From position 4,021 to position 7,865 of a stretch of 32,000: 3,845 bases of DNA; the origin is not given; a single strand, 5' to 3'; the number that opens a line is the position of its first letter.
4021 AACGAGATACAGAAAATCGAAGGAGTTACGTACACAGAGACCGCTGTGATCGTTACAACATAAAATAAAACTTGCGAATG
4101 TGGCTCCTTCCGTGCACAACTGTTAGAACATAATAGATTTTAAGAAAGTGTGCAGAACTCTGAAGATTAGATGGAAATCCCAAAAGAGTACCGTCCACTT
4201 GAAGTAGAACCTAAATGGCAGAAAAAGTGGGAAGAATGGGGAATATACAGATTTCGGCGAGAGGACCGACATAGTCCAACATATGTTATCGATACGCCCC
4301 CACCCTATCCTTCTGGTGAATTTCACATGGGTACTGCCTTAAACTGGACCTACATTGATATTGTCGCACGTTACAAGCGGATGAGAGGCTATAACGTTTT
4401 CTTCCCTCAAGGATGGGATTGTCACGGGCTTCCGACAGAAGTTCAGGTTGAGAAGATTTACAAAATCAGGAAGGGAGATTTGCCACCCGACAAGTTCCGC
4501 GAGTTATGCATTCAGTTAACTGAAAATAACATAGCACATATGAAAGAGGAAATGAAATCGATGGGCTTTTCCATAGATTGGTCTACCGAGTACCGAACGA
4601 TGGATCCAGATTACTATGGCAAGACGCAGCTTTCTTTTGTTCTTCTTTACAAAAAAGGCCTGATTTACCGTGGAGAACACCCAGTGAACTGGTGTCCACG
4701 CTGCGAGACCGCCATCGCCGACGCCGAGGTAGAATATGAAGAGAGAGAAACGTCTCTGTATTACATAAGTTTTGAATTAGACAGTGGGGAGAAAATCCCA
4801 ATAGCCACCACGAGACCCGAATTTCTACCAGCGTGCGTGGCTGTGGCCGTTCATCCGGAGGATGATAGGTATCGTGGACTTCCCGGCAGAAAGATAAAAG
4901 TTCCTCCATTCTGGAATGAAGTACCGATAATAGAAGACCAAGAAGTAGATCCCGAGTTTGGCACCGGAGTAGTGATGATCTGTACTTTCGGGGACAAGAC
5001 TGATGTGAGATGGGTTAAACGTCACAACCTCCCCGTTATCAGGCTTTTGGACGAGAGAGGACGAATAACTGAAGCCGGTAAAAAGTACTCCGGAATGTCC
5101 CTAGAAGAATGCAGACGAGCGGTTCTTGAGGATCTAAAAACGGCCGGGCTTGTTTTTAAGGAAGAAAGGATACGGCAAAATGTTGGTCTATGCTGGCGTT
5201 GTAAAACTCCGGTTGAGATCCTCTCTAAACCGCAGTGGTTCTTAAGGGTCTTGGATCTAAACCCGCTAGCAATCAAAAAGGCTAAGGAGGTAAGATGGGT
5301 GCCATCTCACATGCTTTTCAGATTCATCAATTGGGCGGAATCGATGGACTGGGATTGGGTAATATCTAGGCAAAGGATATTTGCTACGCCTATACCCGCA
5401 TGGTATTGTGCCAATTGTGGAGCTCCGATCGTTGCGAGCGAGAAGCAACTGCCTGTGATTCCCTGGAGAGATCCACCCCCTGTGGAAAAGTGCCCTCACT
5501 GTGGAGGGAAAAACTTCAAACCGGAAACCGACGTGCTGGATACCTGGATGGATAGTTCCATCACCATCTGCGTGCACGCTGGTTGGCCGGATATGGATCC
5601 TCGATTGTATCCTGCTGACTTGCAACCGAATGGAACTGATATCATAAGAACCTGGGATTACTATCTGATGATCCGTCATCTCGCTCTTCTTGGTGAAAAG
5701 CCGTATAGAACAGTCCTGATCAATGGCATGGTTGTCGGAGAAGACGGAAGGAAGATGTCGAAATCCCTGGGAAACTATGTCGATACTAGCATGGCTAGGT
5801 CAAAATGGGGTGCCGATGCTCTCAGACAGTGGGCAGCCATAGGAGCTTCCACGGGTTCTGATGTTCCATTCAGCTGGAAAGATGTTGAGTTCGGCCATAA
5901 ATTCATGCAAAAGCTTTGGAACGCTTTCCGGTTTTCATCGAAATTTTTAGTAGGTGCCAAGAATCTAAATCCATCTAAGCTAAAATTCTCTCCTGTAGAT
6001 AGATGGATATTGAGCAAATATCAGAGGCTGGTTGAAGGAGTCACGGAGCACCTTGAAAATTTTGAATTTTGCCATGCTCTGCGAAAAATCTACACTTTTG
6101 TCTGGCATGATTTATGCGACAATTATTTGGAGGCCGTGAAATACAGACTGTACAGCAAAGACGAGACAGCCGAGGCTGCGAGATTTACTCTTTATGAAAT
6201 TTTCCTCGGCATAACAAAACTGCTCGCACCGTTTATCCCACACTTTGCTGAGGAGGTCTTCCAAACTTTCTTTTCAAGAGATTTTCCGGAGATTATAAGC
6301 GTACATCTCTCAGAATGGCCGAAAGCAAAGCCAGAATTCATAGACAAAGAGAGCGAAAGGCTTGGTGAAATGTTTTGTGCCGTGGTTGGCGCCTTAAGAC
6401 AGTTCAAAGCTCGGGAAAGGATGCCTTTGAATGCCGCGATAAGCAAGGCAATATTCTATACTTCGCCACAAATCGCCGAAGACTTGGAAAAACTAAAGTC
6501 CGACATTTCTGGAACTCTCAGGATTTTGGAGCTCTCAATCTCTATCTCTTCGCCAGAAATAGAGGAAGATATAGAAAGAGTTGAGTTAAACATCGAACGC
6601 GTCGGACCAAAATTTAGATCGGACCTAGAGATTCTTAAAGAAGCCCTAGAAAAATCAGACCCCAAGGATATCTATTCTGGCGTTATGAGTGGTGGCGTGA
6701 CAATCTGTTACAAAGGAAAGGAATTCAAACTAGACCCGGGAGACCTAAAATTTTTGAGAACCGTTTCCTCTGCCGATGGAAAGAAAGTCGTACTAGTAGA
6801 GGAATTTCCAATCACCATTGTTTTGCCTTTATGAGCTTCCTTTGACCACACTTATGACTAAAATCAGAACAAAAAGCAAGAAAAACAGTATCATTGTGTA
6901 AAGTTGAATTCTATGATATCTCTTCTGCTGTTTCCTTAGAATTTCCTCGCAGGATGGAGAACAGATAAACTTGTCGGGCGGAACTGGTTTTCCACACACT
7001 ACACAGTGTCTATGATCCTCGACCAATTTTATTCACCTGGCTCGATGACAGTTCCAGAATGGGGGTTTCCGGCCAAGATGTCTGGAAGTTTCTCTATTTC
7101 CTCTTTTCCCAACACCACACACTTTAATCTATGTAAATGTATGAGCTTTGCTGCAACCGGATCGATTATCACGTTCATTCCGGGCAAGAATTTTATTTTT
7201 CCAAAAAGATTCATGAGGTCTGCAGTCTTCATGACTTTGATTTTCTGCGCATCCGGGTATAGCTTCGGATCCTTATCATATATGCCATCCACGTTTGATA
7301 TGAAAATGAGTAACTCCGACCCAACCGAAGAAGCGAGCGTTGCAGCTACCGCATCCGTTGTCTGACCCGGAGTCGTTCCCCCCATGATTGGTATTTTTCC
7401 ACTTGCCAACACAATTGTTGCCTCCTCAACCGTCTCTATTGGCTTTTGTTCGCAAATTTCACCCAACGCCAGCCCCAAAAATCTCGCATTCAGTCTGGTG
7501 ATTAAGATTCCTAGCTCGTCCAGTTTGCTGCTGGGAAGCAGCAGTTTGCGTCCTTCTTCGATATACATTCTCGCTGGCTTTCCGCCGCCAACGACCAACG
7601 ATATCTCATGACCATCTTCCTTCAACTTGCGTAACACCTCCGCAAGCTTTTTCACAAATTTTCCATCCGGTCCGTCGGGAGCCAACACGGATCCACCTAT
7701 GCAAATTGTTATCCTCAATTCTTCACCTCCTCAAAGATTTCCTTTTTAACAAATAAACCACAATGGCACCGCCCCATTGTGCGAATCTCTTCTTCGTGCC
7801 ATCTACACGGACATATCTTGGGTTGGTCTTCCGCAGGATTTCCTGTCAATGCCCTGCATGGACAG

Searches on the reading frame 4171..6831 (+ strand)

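Call 7: search_protein_families(library=pfam, proteins=[window:4171-6831:+], max_evalue=0.001)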
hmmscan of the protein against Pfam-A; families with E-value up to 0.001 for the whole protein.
window:4171-6831:+ (887 aa): 5 families
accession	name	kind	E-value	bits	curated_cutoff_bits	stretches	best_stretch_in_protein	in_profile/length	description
PF00133.28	tRNA-synt_1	-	1.9e-101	340.3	22.7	1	15-567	1-413/414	tRNA synthetases class I (I, L, M and V)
PF08264.19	Anticodon_1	-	1.5e-39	135.7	25.1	1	610-759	1-146/148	Anticodon-binding domain of tRNA ligase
PF09334.17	tRNA-synt_1g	-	1.7e-22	80.1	20.1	2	39-188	2-136/391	tRNA synthetases class I (M)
PF01406.26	tRNA-synt_1e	-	9.8e-05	22.3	27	0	502-553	228-278/301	tRNA synthetases class I (C) catalytic domain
PF20097.4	DUF6487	-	0.00091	20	24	0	370-420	15-62/67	Domain of unknown function (DUF6487)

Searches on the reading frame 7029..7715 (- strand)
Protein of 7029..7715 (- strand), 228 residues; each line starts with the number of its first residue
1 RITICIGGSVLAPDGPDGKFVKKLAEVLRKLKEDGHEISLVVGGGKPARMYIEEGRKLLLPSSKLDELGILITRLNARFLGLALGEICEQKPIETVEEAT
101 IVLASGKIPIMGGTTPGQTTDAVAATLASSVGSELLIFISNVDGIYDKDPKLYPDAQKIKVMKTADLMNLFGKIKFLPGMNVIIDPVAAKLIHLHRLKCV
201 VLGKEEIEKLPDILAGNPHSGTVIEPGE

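Call 7: search_protein_families(library=pfam, proteins=[window:7029-7715:-], max_evalue=0.001)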
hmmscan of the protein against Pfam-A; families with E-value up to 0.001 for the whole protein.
window:7029-7715:- (228 aa): 1 family
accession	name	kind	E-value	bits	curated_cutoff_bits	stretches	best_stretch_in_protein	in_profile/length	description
PF00696.33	AA_kinase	-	3.2e-29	102.7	24.9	1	4-202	5-233/234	Amino acid kinase family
